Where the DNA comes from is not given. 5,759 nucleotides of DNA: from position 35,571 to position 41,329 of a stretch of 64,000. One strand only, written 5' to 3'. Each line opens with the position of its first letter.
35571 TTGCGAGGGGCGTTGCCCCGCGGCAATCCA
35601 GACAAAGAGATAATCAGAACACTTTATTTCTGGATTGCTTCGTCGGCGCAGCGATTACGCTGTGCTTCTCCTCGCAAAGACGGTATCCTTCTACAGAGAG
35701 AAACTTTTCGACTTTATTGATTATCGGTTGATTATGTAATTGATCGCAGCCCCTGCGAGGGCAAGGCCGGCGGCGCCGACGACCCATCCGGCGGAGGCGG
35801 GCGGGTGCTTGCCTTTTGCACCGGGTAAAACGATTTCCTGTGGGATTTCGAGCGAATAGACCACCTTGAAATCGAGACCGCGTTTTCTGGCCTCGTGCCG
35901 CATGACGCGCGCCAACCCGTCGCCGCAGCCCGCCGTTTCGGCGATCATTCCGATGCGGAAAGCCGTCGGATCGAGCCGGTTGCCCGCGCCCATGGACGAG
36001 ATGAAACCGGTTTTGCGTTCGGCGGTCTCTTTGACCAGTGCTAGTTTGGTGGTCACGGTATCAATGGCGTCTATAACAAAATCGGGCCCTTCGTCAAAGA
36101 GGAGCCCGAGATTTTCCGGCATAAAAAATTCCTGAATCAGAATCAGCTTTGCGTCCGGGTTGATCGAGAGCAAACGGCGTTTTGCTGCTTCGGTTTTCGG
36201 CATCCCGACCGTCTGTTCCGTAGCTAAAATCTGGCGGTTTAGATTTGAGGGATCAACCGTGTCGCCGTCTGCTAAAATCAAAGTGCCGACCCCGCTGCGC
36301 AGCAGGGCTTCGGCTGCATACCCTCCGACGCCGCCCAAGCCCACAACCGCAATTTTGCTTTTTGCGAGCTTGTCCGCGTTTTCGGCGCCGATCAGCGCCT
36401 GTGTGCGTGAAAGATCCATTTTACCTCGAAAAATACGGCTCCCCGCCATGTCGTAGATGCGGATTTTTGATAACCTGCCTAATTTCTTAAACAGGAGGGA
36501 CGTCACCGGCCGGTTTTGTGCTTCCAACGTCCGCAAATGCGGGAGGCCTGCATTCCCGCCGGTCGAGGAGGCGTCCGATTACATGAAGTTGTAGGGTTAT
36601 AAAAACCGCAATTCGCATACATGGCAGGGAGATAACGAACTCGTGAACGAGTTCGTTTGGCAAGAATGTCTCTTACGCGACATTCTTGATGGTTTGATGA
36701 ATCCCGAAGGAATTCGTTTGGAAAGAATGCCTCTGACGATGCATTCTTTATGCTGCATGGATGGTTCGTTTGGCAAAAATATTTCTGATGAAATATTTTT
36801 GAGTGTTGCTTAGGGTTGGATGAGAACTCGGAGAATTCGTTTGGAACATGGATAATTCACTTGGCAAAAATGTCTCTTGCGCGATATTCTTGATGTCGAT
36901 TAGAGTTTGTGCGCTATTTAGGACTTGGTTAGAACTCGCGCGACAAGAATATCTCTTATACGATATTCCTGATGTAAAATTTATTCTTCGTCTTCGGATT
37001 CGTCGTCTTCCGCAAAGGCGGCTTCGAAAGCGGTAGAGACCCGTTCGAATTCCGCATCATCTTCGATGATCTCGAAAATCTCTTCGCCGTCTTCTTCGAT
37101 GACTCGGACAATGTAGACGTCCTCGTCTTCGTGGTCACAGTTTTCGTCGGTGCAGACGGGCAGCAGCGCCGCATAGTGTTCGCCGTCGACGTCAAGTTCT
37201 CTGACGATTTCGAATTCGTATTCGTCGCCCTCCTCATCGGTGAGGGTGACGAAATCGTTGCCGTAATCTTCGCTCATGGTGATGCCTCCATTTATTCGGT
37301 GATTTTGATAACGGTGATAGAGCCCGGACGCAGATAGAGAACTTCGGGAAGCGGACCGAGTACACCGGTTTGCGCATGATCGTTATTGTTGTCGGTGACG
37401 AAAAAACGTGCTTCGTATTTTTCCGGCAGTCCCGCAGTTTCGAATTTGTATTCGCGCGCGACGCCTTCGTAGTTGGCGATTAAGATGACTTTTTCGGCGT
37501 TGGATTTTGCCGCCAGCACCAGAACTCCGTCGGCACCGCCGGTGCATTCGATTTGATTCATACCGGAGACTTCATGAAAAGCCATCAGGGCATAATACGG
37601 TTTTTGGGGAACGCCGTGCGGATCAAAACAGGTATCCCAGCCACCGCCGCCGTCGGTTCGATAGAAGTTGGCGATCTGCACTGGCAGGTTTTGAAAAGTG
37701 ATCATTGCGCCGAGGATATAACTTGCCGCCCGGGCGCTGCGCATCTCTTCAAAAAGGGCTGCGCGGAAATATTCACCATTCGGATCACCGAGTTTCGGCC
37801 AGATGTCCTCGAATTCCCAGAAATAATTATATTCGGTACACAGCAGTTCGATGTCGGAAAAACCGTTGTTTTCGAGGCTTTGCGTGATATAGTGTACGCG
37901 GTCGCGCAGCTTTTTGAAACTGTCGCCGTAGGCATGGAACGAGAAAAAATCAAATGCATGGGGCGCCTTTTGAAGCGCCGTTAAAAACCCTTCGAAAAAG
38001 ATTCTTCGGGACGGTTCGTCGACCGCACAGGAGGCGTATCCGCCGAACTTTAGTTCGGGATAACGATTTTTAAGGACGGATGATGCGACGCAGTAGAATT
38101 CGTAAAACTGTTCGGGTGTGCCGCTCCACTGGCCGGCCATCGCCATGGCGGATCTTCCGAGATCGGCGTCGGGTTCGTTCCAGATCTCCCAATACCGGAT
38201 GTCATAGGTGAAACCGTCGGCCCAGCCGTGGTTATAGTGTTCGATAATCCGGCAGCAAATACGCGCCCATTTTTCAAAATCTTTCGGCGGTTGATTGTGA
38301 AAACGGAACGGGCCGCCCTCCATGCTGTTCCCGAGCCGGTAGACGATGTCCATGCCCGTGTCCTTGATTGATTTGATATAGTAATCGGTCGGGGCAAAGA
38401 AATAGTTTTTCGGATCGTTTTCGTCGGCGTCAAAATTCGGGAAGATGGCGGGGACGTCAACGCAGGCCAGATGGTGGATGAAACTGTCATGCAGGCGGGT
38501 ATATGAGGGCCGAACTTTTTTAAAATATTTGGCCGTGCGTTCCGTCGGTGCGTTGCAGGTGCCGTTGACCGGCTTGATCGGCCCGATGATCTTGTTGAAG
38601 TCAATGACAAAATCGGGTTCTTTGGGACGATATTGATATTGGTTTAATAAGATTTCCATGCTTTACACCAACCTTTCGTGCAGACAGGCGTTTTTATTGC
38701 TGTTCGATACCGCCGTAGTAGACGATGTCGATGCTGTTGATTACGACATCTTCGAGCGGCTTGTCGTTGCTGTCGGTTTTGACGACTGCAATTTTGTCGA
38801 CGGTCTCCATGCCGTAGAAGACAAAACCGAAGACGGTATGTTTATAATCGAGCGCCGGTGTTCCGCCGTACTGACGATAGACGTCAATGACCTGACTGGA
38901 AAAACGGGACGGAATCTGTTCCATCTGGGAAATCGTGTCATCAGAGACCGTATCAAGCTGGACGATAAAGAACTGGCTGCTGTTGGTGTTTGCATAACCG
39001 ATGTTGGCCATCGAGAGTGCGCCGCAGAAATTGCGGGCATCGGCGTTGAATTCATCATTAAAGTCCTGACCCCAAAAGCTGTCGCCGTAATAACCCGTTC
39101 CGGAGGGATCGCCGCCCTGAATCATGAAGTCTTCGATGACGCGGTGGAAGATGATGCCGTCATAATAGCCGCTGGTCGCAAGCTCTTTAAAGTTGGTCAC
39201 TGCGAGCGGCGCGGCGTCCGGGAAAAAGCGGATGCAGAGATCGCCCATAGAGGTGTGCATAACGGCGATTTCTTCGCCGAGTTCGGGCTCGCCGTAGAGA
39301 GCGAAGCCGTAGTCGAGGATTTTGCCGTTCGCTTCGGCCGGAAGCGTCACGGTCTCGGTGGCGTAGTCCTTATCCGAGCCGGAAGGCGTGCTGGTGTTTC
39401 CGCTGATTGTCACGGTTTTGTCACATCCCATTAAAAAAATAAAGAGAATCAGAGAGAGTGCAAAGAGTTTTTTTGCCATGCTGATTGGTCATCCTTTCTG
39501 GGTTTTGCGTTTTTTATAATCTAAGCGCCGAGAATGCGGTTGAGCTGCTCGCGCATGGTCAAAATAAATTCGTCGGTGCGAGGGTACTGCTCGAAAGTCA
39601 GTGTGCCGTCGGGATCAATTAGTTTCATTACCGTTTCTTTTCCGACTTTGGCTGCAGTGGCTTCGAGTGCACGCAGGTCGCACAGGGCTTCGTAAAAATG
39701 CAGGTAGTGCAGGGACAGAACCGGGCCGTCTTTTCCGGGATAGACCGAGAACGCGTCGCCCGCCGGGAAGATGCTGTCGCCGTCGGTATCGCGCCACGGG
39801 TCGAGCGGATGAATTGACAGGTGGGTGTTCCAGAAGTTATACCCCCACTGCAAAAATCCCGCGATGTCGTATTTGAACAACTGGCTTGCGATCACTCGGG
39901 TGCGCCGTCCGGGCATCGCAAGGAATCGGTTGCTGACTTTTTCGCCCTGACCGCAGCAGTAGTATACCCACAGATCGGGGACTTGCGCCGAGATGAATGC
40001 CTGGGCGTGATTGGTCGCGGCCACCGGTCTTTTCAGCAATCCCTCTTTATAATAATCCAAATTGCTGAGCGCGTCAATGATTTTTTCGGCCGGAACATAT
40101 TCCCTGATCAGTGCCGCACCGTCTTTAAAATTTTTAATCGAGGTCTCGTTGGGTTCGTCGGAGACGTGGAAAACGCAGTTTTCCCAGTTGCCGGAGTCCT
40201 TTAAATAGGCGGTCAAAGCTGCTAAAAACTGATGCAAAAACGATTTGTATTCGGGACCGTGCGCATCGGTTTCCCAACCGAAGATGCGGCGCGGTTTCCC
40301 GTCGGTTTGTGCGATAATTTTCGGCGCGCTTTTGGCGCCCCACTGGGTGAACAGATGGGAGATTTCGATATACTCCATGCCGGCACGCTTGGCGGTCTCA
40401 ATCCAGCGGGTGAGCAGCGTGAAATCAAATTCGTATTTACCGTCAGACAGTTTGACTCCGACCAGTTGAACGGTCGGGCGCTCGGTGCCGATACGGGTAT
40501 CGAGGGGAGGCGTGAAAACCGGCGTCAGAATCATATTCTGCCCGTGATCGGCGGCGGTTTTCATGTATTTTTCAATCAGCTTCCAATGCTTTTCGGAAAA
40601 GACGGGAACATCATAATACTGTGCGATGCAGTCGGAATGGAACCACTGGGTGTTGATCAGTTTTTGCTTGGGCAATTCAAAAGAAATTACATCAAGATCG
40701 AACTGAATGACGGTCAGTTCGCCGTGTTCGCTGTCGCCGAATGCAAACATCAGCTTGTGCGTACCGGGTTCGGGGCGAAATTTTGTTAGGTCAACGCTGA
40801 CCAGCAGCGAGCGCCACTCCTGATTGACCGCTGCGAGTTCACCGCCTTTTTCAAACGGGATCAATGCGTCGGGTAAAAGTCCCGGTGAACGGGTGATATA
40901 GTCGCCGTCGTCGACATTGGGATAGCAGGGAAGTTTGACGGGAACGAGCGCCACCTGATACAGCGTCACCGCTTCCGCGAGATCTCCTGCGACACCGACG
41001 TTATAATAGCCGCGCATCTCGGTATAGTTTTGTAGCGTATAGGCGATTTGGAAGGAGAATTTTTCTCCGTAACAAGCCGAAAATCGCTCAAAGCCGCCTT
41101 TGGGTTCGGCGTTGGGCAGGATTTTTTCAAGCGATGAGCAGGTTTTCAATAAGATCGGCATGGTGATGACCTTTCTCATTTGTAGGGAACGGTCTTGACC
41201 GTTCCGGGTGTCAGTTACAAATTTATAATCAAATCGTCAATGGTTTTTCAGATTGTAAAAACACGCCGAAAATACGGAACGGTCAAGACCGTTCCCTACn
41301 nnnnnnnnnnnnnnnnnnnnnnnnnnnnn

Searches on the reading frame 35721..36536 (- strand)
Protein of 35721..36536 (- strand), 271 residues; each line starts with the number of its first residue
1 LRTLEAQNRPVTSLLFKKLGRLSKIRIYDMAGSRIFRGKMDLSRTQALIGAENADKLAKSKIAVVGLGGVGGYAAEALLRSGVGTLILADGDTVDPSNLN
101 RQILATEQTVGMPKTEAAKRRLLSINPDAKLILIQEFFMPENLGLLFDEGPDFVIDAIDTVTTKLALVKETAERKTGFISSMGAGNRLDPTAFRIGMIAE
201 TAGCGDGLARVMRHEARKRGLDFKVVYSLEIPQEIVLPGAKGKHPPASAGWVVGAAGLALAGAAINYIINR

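Call 37: search_protein_families(library=pfam, proteins=[window:35721-36536:-], max_evalue=0.00001)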
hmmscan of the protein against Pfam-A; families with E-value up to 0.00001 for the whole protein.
window:35721-36536:- (271 aa): 1 family
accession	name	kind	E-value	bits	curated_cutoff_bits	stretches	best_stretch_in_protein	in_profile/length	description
PF00899.27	ThiF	-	5e-41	140.9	28.1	1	46-193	5-153/238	ThiF family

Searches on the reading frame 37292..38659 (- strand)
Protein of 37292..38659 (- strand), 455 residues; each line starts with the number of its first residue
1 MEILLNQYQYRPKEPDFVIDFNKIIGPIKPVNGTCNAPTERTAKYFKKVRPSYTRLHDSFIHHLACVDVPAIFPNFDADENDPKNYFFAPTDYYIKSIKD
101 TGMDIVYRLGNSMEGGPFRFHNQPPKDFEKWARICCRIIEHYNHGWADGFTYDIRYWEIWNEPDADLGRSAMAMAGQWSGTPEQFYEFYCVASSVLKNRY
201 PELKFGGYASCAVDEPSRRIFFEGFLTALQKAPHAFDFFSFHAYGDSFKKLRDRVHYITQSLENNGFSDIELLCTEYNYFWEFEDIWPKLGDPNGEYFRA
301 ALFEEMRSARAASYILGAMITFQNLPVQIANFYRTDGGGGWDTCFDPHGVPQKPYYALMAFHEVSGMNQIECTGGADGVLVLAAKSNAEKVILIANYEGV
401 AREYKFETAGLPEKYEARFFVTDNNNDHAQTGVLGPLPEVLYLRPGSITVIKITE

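Call 38: search_protein_families(library=pfam, proteins=[window:37292-38659:-], max_evalue=0.00001)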
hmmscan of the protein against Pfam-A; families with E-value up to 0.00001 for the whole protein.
window:37292-38659:- (455 aa): 1 family
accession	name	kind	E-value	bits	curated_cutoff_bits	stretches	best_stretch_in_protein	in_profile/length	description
PF01229.23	Glyco_hydro_39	-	3.8e-11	42.9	26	1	32-257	22-236/472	Glycosyl hydrolases family 39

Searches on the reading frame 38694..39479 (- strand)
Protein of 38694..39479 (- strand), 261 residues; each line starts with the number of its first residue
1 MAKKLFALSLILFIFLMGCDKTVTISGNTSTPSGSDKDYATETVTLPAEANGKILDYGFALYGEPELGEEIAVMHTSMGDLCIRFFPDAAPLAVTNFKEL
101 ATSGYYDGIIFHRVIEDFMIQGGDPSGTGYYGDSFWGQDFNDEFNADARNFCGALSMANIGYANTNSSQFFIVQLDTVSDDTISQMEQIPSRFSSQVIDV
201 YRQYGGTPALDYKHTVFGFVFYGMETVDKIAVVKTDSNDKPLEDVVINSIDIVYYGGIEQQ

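Call 38: search_protein_families(library=pfam, proteins=[window:38694-39479:-], max_evalue=0.00001)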
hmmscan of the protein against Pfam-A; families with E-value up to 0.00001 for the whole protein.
window:38694-39479:- (261 aa): 1 family
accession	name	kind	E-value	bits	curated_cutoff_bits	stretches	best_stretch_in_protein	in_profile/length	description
PF00160.26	Pro_isomerase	-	3.9e-43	147.9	21.7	1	73-250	3-157/159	Cyclophilin type peptidyl-prolyl cis-trans isomerase/CLD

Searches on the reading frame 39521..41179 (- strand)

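Call 38: search_protein_families(library=pfam, proteins=[window:39521-41179:-], max_evalue=0.00001)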
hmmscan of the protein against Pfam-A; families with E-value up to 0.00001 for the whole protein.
window:39521-41179:- (552 aa): 1 family
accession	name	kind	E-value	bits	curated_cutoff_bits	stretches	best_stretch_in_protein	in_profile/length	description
PF13320.12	GH123_cat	-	1.7e-109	366.5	23.1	1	179-506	1-322/324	Glycoside hydrolase 123, catalytic domain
